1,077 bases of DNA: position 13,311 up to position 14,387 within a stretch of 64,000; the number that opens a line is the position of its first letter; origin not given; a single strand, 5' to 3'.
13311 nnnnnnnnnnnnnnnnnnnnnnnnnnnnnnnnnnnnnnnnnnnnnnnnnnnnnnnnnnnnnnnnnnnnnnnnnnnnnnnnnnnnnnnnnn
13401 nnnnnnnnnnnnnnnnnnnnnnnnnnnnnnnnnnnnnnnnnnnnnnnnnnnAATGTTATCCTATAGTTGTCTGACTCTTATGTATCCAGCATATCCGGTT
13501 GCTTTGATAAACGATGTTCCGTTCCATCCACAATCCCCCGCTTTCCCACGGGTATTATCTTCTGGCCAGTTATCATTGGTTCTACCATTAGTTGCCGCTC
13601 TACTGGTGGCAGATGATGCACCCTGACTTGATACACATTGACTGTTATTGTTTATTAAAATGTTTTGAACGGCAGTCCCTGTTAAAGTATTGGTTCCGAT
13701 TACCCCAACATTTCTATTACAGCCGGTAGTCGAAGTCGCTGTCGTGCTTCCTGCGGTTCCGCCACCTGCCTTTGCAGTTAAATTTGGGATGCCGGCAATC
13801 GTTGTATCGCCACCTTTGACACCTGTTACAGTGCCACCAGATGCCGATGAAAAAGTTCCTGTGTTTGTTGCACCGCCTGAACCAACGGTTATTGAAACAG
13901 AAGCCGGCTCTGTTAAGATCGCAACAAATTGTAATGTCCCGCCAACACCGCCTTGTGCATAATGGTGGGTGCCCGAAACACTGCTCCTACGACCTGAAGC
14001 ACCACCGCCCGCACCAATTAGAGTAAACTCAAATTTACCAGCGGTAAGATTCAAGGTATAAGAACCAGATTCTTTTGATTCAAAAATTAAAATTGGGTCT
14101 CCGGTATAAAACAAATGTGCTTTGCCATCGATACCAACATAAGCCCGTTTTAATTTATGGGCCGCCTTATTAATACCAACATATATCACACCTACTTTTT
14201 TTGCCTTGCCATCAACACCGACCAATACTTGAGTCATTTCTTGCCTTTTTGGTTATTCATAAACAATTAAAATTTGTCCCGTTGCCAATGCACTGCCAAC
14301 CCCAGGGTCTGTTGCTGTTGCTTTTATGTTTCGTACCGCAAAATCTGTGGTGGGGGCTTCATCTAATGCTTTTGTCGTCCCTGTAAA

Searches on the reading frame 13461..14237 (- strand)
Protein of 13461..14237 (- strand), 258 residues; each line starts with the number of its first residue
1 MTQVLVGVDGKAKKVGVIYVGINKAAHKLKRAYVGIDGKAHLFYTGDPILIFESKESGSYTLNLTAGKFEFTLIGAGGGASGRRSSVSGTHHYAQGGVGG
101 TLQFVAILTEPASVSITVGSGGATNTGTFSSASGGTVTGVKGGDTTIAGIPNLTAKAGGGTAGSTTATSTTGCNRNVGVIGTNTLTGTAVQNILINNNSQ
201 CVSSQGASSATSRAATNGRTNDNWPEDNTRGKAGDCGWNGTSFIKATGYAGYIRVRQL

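Call 12: search_protein_families(library=pfam, proteins=[window:13461-14237:-], max_evalue=0.001)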
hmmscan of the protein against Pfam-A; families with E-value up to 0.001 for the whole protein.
window:13461-14237:- (258 aa): 1 family
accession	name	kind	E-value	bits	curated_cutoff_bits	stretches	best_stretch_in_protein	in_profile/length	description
PF21722.4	Gly_rich_2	-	9.3e-08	32.8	24.3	1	58-243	4-162/226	Glycine-rich domain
